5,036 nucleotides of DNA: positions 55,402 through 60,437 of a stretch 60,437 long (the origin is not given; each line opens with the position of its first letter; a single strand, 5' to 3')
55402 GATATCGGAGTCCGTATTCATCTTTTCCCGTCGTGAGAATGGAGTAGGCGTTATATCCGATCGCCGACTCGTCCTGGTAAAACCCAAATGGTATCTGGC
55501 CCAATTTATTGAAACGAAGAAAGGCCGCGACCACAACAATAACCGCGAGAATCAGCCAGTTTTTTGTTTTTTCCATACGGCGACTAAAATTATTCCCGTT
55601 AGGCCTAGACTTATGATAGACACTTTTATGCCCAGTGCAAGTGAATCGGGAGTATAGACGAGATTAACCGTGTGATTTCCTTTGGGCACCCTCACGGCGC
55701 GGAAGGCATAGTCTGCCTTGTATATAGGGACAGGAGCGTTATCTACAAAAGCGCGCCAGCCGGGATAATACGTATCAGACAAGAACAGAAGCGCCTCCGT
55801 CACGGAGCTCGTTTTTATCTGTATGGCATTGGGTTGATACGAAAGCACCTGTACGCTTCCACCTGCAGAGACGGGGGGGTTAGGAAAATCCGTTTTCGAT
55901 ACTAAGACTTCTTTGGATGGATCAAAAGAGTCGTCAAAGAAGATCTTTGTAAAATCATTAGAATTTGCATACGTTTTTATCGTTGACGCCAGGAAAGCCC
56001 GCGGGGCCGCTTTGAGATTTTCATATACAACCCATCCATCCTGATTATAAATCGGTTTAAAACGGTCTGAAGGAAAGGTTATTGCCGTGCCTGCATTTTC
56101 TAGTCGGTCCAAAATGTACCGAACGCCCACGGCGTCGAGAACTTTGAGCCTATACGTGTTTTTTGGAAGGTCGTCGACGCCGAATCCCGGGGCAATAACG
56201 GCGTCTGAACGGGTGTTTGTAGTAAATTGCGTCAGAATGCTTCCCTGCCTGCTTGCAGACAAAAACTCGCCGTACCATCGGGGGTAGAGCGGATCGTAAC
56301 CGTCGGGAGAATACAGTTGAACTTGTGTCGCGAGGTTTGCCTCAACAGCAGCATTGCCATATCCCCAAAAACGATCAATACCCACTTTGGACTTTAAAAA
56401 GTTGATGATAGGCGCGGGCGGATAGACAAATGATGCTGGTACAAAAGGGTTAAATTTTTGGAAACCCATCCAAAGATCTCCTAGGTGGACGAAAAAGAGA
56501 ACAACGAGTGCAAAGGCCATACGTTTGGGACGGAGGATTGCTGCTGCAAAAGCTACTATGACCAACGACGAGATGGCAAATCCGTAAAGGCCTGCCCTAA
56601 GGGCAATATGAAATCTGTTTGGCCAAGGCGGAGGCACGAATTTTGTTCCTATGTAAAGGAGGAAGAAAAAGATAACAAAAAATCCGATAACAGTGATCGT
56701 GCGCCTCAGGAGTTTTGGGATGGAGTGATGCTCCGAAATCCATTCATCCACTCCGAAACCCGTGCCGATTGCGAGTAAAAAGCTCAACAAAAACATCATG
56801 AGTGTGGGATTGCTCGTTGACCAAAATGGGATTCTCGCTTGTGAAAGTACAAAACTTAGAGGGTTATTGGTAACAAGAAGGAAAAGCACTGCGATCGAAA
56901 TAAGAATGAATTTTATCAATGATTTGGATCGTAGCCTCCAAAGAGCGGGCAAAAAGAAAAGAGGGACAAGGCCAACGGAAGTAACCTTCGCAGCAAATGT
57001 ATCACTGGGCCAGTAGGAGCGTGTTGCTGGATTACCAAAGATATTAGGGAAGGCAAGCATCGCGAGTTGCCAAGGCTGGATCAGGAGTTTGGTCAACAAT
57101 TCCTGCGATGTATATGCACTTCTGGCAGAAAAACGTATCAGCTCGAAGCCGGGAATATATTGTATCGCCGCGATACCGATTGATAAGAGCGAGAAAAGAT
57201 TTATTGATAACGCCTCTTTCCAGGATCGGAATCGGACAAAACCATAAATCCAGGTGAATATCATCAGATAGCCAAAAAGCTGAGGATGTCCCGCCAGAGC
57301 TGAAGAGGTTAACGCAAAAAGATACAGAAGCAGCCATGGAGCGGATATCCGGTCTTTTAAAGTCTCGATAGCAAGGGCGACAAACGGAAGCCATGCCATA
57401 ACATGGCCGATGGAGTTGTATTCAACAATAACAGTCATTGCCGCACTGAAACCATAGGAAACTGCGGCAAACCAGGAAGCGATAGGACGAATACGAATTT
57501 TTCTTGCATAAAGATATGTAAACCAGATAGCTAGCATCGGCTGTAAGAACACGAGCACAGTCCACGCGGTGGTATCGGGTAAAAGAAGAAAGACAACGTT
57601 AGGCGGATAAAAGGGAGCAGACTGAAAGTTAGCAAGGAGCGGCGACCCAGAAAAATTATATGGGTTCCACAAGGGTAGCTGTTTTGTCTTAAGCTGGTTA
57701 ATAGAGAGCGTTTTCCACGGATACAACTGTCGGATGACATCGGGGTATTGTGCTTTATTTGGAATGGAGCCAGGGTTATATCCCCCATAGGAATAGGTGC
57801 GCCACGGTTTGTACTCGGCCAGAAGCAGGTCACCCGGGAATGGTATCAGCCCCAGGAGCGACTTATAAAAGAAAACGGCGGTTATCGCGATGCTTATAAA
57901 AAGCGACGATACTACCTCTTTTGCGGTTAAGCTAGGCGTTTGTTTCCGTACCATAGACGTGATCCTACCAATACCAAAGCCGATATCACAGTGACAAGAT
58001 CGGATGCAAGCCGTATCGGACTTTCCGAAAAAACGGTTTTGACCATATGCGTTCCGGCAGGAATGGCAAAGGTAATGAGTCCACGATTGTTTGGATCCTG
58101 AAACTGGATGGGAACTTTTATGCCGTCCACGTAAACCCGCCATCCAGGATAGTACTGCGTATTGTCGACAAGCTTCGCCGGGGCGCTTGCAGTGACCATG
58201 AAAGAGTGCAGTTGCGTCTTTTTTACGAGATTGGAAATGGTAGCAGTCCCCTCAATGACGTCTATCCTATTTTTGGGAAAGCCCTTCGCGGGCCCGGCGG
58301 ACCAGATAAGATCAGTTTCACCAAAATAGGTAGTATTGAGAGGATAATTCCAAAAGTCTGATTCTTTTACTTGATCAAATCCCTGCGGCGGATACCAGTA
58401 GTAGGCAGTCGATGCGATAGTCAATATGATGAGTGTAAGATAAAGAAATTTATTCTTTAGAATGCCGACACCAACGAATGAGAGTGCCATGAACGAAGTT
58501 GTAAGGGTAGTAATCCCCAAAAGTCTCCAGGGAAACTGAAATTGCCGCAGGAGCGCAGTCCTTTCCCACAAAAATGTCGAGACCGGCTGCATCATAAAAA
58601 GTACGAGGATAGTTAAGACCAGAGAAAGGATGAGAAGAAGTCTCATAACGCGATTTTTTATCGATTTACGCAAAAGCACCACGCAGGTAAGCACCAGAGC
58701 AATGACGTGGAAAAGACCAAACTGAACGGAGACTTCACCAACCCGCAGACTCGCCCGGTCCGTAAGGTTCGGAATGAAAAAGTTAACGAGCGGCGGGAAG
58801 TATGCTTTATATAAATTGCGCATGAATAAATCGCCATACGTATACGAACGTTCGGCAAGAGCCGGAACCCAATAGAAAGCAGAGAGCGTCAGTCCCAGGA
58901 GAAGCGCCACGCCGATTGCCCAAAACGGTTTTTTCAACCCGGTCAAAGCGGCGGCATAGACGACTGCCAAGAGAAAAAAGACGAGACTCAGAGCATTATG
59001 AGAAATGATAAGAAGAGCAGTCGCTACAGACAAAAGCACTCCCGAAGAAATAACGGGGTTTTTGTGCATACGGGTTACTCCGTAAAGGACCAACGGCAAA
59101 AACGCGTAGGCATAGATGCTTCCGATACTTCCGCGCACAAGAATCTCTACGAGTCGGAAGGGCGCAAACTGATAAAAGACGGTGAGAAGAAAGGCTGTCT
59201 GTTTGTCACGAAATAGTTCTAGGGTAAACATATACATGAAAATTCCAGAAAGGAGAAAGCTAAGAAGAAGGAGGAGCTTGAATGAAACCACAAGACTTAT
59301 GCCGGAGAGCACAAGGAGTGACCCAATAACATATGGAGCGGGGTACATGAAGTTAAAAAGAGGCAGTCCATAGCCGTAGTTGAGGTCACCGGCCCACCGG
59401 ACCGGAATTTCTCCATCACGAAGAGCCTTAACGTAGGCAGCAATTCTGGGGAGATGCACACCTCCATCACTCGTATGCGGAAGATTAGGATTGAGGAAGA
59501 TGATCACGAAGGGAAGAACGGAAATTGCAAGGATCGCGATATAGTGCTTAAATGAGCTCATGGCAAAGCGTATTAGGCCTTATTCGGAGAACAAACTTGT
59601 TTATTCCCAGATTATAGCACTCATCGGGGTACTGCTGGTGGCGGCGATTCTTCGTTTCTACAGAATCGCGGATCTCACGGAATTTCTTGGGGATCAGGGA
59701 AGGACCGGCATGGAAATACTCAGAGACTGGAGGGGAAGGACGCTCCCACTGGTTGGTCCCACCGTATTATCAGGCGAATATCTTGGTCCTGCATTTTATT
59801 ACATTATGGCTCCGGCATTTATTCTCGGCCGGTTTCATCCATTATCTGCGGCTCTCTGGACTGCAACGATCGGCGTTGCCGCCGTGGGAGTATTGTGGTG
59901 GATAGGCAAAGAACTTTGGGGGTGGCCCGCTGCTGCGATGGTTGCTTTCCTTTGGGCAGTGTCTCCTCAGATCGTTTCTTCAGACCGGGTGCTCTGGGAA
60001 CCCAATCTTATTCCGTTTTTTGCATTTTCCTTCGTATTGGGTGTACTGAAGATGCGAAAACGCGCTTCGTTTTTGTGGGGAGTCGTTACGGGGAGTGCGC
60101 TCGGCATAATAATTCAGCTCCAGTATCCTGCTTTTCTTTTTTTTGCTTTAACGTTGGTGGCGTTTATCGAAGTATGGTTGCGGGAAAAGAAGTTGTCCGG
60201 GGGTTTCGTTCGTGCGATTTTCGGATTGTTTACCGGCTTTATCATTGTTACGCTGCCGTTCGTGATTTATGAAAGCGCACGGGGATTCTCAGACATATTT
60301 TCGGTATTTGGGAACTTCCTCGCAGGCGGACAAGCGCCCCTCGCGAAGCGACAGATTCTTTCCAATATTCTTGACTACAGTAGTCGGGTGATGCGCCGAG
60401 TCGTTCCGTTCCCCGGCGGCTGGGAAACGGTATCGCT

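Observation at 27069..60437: Super-cluster of 14 GT-C-type membrane glycosyltransferase genes in 33 kb: a candidate multi-enzyme extracytoplasmic glycosylation system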

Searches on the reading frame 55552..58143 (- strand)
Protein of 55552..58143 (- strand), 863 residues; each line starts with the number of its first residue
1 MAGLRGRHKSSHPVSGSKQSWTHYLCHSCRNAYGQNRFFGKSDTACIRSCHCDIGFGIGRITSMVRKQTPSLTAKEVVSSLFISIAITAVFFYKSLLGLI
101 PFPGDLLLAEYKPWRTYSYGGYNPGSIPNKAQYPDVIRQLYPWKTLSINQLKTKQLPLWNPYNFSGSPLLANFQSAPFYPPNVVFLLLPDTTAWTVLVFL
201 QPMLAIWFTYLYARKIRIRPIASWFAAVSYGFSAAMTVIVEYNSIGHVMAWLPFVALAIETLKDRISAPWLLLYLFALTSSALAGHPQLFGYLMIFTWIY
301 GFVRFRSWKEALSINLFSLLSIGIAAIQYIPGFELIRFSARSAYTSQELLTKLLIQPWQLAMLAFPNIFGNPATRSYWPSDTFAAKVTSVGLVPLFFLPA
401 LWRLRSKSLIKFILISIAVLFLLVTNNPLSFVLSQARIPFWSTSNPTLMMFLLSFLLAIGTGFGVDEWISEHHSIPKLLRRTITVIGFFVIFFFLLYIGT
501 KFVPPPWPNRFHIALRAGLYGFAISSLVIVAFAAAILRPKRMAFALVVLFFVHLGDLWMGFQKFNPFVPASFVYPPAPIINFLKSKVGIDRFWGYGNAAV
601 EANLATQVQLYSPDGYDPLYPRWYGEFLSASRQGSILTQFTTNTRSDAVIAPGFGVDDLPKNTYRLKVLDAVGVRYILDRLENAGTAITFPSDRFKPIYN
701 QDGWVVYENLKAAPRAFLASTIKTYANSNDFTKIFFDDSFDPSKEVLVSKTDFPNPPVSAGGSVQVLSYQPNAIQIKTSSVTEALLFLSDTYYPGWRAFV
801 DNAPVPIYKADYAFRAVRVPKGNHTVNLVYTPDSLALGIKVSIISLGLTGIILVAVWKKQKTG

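Call 5: search_protein_families(library=pfam, proteins=[window:55552-58143:-], max_evalue=0.01)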
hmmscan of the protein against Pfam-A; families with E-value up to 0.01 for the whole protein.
window:55552-58143:- (863 aa): 1 family
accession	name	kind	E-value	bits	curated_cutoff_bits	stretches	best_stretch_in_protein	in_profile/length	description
PF09586.16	YfhO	-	4.5e-17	62.2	28.5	1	764-842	756-835/835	Bacterial membrane protein YfhO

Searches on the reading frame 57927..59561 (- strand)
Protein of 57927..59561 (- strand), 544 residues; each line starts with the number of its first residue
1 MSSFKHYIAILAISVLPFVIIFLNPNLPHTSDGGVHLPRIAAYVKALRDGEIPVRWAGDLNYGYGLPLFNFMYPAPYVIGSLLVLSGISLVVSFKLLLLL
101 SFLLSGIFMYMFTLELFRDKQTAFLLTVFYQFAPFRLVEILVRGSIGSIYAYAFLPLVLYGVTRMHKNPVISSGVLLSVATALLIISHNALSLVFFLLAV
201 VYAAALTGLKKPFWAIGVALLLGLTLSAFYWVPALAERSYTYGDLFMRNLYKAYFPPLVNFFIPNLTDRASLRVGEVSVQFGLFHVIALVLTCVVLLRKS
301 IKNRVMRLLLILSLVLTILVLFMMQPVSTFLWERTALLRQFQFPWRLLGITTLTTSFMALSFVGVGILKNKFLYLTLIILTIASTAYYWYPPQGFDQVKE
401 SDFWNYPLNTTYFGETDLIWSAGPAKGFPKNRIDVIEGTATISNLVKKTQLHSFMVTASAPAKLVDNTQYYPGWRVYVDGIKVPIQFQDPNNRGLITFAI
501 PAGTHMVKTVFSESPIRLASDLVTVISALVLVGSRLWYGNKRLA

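Call 5: search_protein_families(library=pfam, proteins=[window:57927-59561:-], max_evalue=0.01)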
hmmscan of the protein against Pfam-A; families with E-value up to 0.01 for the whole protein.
window:57927-59561:- (544 aa): 1 family
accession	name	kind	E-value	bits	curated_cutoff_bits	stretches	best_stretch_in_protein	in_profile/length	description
PF10131.15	PTPS_related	-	2.4e-05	23.4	26.4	1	70-334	2-262/621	6-pyruvoyl-tetrahydropterin synthase related domain; membrane protein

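Call 7: find_encoding_contigs(protein=window:57927-59561:-, flank=10000, max_places=6)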
Protein window:57927-59561:- (544 aa): no gene with exactly this product is on record in the collection.

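Call 28: find_related_loci(query=window:57927-59561:-, collection=metagenome_contigs, flank=10000)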
Query window:57927-59561:- (544 aa) in metagenome_contigs; peptide patterns used: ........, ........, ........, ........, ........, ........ (x = any residue, [..] = any of these).
38 stretches matched a pattern; 3 encode a relative of the query (tblastn E <= 1e-3); 3 distinct loci.
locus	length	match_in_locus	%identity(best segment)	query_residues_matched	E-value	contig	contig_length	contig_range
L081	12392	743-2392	35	24-533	9e-86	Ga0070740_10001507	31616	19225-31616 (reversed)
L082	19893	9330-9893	29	71-244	7e-8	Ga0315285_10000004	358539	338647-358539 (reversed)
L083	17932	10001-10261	39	210-301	7e-5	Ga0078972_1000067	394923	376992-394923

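Call 67: find_homologous_proteins(query=window:57927-59561:-, max_evalue=1e-20)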
Query window:57927-59561:- (544 aa): 756 proteins with E <= 1e-20 among 8000 candidates; the best 120 are listed.
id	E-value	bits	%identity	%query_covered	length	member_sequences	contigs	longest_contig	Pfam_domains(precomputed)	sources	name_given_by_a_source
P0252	0.0e+0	1153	100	97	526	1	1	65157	PF10131.16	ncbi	-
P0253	8.0e-287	970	78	100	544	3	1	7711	PF10131.16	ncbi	-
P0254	5.3e-219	746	62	100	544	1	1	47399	PF10131.16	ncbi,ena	-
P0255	7.5e-215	733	62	100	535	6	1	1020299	-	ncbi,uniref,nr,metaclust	ncbi:hypothetical protein A3A79_04695 [Candidatus Gottesmanbacteria bacterium RIFCSPLOWO2_01_FULL_43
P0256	3.7e-214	730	61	100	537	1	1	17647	-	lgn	-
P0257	8.0e-213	726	60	100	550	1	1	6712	-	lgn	-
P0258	4.6e-209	714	63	96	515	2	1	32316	-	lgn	-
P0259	3.2e-204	698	59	98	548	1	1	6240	PF10131.16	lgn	-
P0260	3.7e-202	691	59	96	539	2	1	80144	-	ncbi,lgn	-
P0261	9.9e-202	689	60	98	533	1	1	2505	-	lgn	-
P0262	4.2e-200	684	58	94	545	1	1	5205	PF10131.16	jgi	jgi:hypothetical protein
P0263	4.5e-200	684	58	96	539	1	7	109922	-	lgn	-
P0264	1.1e-199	683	58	96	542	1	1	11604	PF10131.16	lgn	-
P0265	2.2e-197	675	56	97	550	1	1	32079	-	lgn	-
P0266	4.9e-197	674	58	98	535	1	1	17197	-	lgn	-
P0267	5.9e-197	674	57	97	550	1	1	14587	PF10131.16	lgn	-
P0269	2.4e-195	668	57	98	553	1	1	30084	PF10131.16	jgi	jgi:hypothetical protein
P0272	4.0e-193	661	55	95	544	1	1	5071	PF10131.16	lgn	-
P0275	1.3e-191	656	56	95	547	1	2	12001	PF10131.16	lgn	-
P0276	2.5e-191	655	53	100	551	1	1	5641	PF10131.16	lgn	-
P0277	4.0e-191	654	54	100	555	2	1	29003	PF10131.16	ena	-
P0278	4.7e-191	654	57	96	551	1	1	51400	PF10131.16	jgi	jgi:hypothetical protein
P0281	8.9e-190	650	54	94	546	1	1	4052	PF10131.16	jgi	jgi:hypothetical protein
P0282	9.0e-190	650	54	97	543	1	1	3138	PF10131.16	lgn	-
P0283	3.5e-189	648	55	95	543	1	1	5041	PF10131.16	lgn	-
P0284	4.6e-189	648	54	99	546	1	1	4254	PF10131.16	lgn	-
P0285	3.0e-188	645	54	99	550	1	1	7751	PF10131.16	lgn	-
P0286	3.5e-188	645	56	94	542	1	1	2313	PF10131.16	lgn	-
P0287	5.7e-188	644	53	98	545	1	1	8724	PF10131.16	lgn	-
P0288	1.5e-187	643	55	97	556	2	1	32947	PF10131.16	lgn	-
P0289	1.1e-186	640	56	94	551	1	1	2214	PF10131.16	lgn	-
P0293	6.2e-185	634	53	97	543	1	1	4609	PF10131.16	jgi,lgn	-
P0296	1.2e-184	633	54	94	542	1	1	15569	PF10131.16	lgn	-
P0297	1.3e-184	633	53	100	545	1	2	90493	PF10131.16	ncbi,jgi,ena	-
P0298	1.4e-184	633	55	93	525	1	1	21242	PF10131.16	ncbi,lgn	-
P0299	1.6e-184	633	53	98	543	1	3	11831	PF10131.16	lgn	-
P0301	7.4e-184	630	53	99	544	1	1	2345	PF10131.16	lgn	-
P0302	7.6e-184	630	51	100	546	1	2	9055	PF10131.16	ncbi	-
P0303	4.8e-183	628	52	98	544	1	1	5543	PF10131.16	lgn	-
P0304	5.6e-183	628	54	93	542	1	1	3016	PF10131.16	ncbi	-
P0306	1.1e-182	627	53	97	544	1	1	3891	PF10131.16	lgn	-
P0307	2.3e-182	626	50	99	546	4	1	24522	PF10131.16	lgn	-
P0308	2.5e-182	625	54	99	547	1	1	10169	PF10131.16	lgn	-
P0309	9.8e-182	623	54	97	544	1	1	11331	PF10131.16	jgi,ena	-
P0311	2.2e-181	622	52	97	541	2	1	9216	PF10131.16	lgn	-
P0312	2.2e-181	622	53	98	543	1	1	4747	PF10131.16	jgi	-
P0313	2.8e-181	622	54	95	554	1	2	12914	PF10131.16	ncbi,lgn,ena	-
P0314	3.0e-181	622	55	97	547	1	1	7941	PF10131.16,PF09586.17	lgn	-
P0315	4.2e-181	621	53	98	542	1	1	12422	PF10131.16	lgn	-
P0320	1.6e-180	620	54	97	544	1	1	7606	PF10131.16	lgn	-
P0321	2.4e-180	619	54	92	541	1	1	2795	PF10131.16,PF09586.17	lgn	-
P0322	3.6e-180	618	53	97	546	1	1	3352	PF10131.16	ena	-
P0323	4.0e-180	618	52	97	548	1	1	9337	PF10131.16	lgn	-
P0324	4.9e-180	618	52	100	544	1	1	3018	PF10131.16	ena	-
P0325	9.1e-180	617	50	99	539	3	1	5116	PF10131.16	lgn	-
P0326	1.3e-179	616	55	94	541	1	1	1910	PF10131.16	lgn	-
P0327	1.4e-179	616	54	100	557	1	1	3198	PF10131.16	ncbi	-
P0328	1.8e-179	616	52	99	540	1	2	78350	PF10131.16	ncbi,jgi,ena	-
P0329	2.2e-179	616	52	98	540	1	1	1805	PF10131.16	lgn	-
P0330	2.6e-179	615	53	96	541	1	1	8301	PF10131.16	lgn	-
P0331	2.9e-179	615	52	98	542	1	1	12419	PF10131.16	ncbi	-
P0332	3.4e-179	615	54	97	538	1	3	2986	PF10131.16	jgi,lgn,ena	-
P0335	1.0e-178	614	52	96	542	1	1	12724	PF10131.16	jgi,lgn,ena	-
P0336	1.1e-178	613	52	99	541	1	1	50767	PF10131.16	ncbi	-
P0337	1.2e-178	613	52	97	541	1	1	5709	PF10131.16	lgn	-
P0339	1.8e-178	613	53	97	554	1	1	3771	PF10131.16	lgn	-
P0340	1.8e-178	613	52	97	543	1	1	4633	PF10131.16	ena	-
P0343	2.3e-178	612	53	93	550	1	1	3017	PF10131.16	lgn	-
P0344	2.6e-178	612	51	99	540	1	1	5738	PF10131.16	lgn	-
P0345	4.4e-178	611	52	97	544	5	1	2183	PF10131.16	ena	-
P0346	4.5e-178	611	50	100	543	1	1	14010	PF10131.16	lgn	-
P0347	4.7e-178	611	52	95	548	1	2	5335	PF10131.16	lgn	-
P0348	5.1e-178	611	52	100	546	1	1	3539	PF10131.16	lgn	-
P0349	5.4e-178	611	50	97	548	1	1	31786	PF10131.16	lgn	-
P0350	5.5e-178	611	52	97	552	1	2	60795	PF10131.16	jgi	-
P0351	5.6e-178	611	50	97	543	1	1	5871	PF10131.16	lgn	-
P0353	1.6e-177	610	52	98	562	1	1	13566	PF10131.16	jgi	jgi:hypothetical protein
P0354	2.1e-177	609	51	96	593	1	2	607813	PF10131.16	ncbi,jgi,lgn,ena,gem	-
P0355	3.2e-177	609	51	98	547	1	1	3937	PF10131.16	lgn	-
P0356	3.3e-177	609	53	95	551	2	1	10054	PF10131.16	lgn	-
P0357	4.8e-177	608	52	96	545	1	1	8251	PF10131.16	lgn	-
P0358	6.0e-177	608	51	98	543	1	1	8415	PF10131.16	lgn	-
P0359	6.1e-177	608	53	97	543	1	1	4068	PF10131.16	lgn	-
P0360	6.9e-177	608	51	97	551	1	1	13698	PF10131.16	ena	-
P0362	8.6e-177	607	52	96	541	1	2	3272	PF10131.16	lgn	-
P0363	8.8e-177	607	50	98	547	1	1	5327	PF10131.16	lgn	-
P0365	1.6e-176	606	51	97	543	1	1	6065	PF10131.16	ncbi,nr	ncbi:MAG: 6-pyruvoyl-tetrahydropterin synthase-related protein [Patescibacteria group bacterium]|nr:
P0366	1.7e-176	606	51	97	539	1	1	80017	PF10131.16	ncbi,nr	ncbi:MAG: hypothetical protein Q8P80_03395 [Candidatus Levybacteria bacterium]|nr:hypothetical prote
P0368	2.3e-176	606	52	97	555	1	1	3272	PF10131.16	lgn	-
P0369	2.8e-176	605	52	96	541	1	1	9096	PF10131.16,PF09586.17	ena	-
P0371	7.8e-176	604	52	99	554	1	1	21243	PF10131.16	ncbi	ncbi:MAG TPA: 6-pyruvoyl-tetrahydropterin synthase-related protein [Patescibacteria group bacterium]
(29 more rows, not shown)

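Call 68: find_encoding_contigs(protein=P0255, flank=10000, max_places=2)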
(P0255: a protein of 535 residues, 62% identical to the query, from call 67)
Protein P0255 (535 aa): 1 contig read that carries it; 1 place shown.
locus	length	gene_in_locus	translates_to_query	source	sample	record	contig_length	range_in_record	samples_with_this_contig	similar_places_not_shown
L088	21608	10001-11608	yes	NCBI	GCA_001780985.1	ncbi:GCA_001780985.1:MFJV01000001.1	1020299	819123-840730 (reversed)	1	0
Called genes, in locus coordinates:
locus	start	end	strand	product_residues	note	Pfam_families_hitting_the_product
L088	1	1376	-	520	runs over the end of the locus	PF10131:PTPS_related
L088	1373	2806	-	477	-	PF13231:PMT_2 (weak)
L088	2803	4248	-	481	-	PF13231:PMT_2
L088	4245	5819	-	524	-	PF02366:PMT (weak), PF13231:PMT_2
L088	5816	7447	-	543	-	PF02366:PMT, PF13231:PMT_2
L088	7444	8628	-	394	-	-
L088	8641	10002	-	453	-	-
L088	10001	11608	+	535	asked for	-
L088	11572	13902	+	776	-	PF09586:YfhO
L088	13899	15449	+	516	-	PF02366:PMT, PF13231:PMT_2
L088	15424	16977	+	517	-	PF10131:PTPS_related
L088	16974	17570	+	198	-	PF00702:Hydrolase, PF13419:HAD_2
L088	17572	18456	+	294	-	PF06800:Sugar_transport, PF00892:EamA (weak)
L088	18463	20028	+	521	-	PF02366:PMT, PF13231:PMT_2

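Call 69: find_encoding_contigs(protein=P0254, flank=10000, max_places=2)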
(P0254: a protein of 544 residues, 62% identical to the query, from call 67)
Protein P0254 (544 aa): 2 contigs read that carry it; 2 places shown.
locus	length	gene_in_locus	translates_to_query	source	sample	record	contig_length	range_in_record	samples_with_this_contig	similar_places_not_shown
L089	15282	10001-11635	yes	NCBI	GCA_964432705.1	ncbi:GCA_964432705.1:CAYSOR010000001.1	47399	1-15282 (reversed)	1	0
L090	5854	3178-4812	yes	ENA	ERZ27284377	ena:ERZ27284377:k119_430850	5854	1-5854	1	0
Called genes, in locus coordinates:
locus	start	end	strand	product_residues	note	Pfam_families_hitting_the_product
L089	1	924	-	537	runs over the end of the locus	PF09586:YfhO (faint), PF10131:PTPS_related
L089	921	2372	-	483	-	PF13231:PMT_2 (weak)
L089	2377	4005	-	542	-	PF13231:PMT_2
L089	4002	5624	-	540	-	PF13231:PMT_2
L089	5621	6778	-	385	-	-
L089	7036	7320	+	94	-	-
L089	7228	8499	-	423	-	PF09594:GT87, PF13231:PMT_2 (weak)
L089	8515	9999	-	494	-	PF13231:PMT_2 (weak)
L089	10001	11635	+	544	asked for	PF10131:PTPS_related (weak)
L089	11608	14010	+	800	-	PF09586:YfhO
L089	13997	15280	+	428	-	?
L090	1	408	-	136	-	?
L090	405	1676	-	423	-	PF09594:GT87, PF13231:PMT_2 (weak)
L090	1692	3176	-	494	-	PF13231:PMT_2 (weak)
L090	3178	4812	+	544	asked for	PF10131:PTPS_related (weak)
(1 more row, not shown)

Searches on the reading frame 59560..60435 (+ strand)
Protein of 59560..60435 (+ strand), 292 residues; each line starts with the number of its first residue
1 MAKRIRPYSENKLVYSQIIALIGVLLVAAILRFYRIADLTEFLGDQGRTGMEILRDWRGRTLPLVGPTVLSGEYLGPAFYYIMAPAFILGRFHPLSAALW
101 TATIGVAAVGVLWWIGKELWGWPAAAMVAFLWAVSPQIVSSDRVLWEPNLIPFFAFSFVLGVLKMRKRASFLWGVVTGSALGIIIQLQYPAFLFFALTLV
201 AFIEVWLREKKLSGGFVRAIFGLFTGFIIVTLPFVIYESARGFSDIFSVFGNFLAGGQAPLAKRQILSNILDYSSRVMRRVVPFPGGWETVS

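Call 5: search_protein_families(library=pfam, proteins=[window:59560-60435:+], max_evalue=0.01)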
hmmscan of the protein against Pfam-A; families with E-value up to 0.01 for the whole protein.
window:59560-60435:+ (292 aa): 1 family
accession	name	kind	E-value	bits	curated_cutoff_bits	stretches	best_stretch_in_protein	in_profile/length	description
PF13231.12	PMT_2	-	0.0048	17.6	26.1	1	77-216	4-147/160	Dolichyl-phosphate-mannose-protein mannosyltransferase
